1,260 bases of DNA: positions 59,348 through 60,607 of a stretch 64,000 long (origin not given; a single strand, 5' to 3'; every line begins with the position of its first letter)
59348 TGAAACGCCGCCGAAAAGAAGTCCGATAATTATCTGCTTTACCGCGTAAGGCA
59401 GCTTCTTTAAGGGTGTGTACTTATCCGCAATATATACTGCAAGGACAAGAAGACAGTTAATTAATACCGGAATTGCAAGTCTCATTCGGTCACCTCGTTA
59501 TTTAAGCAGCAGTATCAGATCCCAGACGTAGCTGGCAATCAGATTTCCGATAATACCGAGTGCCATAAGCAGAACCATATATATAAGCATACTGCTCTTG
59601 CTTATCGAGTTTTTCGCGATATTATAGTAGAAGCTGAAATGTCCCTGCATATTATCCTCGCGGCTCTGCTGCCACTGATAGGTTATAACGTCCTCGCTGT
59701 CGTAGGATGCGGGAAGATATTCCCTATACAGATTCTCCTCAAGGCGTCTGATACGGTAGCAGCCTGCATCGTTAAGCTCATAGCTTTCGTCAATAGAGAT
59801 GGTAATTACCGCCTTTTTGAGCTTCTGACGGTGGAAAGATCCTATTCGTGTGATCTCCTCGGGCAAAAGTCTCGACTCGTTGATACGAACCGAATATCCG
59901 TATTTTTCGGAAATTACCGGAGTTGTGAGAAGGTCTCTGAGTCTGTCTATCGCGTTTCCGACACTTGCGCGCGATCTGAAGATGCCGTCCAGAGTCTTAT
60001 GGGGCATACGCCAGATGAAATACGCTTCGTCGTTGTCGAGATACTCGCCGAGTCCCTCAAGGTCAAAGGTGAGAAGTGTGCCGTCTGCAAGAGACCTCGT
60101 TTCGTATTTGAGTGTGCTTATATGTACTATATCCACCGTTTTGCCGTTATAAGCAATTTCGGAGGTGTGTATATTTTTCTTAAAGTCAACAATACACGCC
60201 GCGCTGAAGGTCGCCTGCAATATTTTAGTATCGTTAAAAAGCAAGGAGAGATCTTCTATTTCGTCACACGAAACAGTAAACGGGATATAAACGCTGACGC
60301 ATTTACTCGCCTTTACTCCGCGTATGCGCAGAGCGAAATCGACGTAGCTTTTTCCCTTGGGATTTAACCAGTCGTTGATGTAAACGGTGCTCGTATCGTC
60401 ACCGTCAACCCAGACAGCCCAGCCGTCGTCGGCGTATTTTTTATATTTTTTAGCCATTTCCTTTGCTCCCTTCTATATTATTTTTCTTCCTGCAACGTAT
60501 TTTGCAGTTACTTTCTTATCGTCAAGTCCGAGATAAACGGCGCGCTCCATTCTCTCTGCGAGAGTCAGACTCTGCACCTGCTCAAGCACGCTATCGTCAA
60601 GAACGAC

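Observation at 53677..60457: Seven-gene partner-switching operon with no sigma factor and enzymatic outputs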

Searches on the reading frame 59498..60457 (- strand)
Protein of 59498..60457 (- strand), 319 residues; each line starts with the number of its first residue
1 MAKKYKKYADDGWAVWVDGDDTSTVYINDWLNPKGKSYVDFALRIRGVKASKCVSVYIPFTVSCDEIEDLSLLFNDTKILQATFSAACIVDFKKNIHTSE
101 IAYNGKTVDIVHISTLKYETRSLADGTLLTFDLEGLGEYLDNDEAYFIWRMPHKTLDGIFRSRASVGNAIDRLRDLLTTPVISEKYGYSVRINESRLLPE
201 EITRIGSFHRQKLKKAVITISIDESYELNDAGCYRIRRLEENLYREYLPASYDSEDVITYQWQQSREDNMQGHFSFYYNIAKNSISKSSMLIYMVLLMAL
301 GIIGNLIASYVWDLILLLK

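Call 3: search_protein_families(library=pfam, proteins=[window:59498-60457:-], max_evalue=0.01)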
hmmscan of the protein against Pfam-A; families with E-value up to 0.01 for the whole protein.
window:59498-60457:- (319 aa): 0 families

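Call 4: search_protein_families(library=ncbifam, proteins=[window:59498-60457:-], max_evalue=0.01)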
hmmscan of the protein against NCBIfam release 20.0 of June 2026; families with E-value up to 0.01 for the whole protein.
window:59498-60457:- (319 aa): 0 families

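Call 19: find_homologous_proteins(query=window:59498-60457:-)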
Query window:59498-60457:- (319 aa): 5622 proteins with E <= 0.001 among 6934 candidates; the best 120 are listed.
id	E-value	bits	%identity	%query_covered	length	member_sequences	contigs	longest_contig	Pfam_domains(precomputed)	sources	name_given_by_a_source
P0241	3.8e-211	718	100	100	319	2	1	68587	-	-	-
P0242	1.2e-173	594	80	99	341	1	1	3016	-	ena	-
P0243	6.7e-170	582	78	100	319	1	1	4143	-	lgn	-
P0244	1.2e-169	581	78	100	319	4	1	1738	-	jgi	jgi:hypothetical protein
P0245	2.9e-169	580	77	100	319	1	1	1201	-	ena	-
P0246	3.4e-169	580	79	97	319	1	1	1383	-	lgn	-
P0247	3.5e-169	580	77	100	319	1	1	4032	-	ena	-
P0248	6.2e-169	579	78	99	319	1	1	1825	-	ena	-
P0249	6.2e-169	579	77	100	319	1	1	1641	-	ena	-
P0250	7.6e-169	579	77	100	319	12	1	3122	-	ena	-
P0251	8.7e-169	578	79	100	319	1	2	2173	-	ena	-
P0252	1.2e-168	578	79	100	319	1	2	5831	-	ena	-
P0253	1.4e-168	578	78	100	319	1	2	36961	-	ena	-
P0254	1.7e-168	577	78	100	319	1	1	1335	-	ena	-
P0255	2.1e-168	577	76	100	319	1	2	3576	-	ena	-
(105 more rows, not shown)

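Call 31: predict_structure(alignment_id=A4)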
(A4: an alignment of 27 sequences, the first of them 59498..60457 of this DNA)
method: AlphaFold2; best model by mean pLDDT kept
length: 319 residues; sequences in the alignment: 27
mean_pLDDT: 57.3   pTM: 0.48
mean pLDDT of the five models: 57.3, 55.5, 53.5, 53.4, 52.6
residues with pLDDT >= 90: 28; 70-90: 100; 50-70: 33; < 50: 158
segments of 3 or more residues with pLDDT < 50: 1-4, 31-35, 76-83, 85-87, 155-249, 251-290
pLDDT, mean of each block of 10 residues (from residue 1): 48 76 69 56 86 88 86 57 49 80 75 92 89 91 88 54 33 36 30 35 27 27 25 28 39 36 29 29 38 71 84 84
secondary structure, 60 per line:
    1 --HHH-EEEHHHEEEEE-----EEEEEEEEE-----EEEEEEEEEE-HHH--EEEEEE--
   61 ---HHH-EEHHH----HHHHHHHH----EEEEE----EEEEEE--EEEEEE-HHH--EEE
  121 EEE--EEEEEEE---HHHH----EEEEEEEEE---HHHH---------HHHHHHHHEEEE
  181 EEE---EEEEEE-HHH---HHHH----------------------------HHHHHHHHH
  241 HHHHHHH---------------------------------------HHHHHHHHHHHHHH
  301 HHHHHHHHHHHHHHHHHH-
elements in order: E7-9 E13-17 E23-31 E37-46 E53-58 H77-84 E89-93 E98-103 E106-111 E118-123 E126-132 H136-139 E144-152 H156-159 H169-176 E177-183 E187-192 H200-203 H232-247 H287-318
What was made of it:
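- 59498..60457 (-): g1: 319-aa orphan protein with an N-terminal beta-sandwich-like domain and a C-terminal membrane anchor (residues about 287-318). It is the first gene of the conserved unit. AF2 model: pLDDT 57 overall, 80-92 for residues about 40-155, C-terminal helix 287-318 (call 31).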

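Call 36: fold_search(model_id=the predicted structure, library=pdb)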
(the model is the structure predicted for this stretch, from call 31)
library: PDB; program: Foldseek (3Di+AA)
matches with E <= 10: 538; with E <= 0.001: 0
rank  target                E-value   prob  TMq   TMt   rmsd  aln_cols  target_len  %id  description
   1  8ts6_A                2.0e-02  0.12  0.12  0.08  26.0       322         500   10  Cyanophage A-1(L) portal (released 2024-04-10)
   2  8bcp_A                3.5e-02  0.21  0.11  0.18  17.5       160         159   12  Cryo-EM structure of the proximal end of bacteriophage T5 tail : p142 tail terminator protein hexamer and pb6 tail tub (released 2023-11-01)
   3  4fpw_A                6.5e-02  0.15  0.11  0.17  15.5       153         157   11  Crystal Structure of CalU16 from Micromonospora echinospora. Northeast Structural Genomics Consortium Target MiR12. (released 2012-12-12)
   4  9wyg                  9.6e-02  0.12  0.09  0.12  14.0       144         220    7  Crystal structure of HAstV8 spike (released 2026-02-11)
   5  9lr7_B                1.2e-01  0.72  0.21  0.17   6.3       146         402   12  Crystal Structure of the Basal pilin EbpB from Enterococcus faecalis. (released 2025-07-16)
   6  1pys_B                1.3e-01  0.25  0.14  0.07  14.4       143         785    8  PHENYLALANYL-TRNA SYNTHETASE FROM THERMUS THERMOPHILUS (released 1997-11-19)
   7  9lr7_C                1.6e-01  0.66  0.21  0.18   6.3       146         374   12  Crystal Structure of the Basal pilin EbpB from Enterococcus faecalis. (released 2025-07-16)
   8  6pkg_A                1.9e-01  0.04  0.08  0.08  17.2       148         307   13  Zebrafish N-acetylglucosamine-1-phosphodiester alpha-N-acetylglucosaminidase (NAGPA) catalytic domain auto-inhibited b (released 2020-02-19)
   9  1p35_B                2.0e-01  0.41  0.23  0.24   9.7       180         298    6  CRYSTAL STRUCTURE OF BACULOVIRUS P35 (released 1999-06-01)
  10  3ww0_B                2.0e-01  0.09  0.12  0.19  20.5       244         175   11  Crystal structure of F97A mutant, a new nuclear transport receptor of Hsp70 (released 2015-03-25)
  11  1t5r_G                2.0e-01  0.06  0.10  0.12  16.9       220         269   10  STRUCTURE OF THE PANTON-VALENTINE LEUCOCIDIN S COMPONENT FROM STAPHYLOCOCCUS AUREUS (released 2004-08-24)
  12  9b45_S                2.1e-01  0.05  0.08  0.12  18.9       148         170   11  Pseudomonas phage Pa193 baseplate complex and tail fiber (released 2024-10-16)
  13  3hr6                  2.4e-01  0.57  0.21  0.17   6.5       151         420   12  Structure of the Corynebacterium diphtheriae major pilin SpaA points to a modular pilus assembly stabilizing isopeptide  (released 2009-09-15)
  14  3wiq_A                2.8e-01  0.08  0.11  0.06  23.4       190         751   12  Crystal structure of kojibiose phosphorylase complexed with kojibiose (released 2014-02-05)
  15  9oc6_A                2.8e-01  0.05  0.08  0.11  13.8       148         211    8  Crystal structure of receptor FcRn bound to Human Astrovirus 6 spike (released 2025-11-19)
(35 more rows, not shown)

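Call 42: search_protein_families(library=pfam, alignment_id=A4, max_evalue=10)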
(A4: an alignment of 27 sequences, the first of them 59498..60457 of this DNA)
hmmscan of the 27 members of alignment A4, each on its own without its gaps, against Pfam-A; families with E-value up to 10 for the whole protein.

A. member 1, window:59498-60457:- (319 aa): 1 family
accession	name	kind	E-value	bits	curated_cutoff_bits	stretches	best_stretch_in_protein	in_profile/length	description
PF00631.27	G-gamma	-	0.14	12.7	27.1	1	236-268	11-43/69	GGL domain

B. families by the number of members that match (of 27 scanned): 3 families
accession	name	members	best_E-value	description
PF07193.17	DUF1408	2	0.061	Protein of unknown function (DUF1408)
PF00631.27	G-gamma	1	0.14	GGL domain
PF12869.13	tRNA_anti-like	1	0.24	tRNA_anti-like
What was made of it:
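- Tried and rejected: The AF2 model is poor beyond residue 155, and the Foldseek hits are noise with TM below 0.25 (calls 31, 36, 42).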

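Call 46: search_protein_families(library=padloc, proteins=[window:59498-60457:-], max_evalue=0.01)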
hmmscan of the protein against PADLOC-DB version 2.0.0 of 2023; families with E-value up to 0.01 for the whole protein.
window:59498-60457:- (319 aa): 0 families
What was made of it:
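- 59498..60457 (-): No Pfam, NCBIfam or PADLOC family (calls 3, 4, 42, 46).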
